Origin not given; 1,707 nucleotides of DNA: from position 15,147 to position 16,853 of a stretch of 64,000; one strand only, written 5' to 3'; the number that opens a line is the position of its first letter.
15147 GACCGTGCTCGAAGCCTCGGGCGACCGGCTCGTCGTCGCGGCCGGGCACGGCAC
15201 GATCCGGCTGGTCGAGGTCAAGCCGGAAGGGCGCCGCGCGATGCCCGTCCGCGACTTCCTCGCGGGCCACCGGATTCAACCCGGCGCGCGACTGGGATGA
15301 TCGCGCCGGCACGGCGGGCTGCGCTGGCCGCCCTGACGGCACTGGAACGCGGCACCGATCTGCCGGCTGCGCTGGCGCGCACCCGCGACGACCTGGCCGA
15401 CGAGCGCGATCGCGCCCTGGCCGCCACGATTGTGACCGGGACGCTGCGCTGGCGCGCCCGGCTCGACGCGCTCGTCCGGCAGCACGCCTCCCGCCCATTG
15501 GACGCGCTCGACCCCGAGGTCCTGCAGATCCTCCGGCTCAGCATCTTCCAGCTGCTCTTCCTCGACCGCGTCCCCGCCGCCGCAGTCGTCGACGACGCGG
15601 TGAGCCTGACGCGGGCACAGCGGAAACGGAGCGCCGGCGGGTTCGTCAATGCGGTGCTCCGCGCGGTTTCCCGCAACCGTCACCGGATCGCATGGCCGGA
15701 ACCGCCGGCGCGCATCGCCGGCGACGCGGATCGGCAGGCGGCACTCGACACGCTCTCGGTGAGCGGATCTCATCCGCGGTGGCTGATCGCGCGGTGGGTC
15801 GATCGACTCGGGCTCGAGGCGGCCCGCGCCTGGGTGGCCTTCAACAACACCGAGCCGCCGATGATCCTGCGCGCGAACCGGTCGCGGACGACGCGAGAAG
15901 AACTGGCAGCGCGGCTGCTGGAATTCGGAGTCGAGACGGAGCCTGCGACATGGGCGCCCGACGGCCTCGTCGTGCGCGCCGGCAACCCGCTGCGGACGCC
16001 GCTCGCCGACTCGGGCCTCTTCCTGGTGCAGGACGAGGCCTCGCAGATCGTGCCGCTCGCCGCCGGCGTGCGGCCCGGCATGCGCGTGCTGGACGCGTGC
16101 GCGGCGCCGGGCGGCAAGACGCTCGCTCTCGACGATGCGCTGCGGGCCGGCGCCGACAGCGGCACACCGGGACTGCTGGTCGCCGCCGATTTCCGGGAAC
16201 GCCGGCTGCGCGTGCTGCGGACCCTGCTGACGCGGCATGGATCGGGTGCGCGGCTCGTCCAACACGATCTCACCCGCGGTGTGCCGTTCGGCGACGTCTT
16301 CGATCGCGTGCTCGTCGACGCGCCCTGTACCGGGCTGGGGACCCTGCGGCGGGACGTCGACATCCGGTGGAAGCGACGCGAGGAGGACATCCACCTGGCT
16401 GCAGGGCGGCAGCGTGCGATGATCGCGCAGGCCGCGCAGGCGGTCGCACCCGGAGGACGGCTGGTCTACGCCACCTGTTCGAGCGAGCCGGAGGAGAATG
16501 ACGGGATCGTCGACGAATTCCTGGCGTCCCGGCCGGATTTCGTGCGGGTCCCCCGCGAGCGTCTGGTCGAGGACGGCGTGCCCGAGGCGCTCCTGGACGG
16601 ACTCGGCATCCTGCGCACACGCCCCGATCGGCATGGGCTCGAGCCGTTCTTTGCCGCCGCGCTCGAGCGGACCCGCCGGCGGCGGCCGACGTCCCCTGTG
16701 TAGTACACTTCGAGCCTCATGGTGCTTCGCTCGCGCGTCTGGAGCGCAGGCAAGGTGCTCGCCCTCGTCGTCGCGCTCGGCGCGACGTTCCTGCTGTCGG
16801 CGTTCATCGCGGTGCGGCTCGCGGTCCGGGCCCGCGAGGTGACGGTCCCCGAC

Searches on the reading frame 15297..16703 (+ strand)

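Call 74: search_protein_families(library=pfam, proteins=[window:15297-16703:+], max_evalue=0.0001)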
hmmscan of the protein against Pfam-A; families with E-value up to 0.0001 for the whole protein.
window:15297-16703:+ (468 aa): 3 families
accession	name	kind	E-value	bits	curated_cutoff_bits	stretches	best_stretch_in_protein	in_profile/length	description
PF01189.24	Methyltr_RsmB-F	-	2.7e-40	138.6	27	1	261-456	9-198/199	16S rRNA methyltransferase RsmB/F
PF01029.23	NusB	-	7.5e-29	101.2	23.1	1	5-126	3-133/133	NusB family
PF22458.1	RsmF-B_ferredox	-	2.8e-17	63.1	27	1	159-229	1-70/74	Methyltr_RsmF/B-like, ferredoxin-like domain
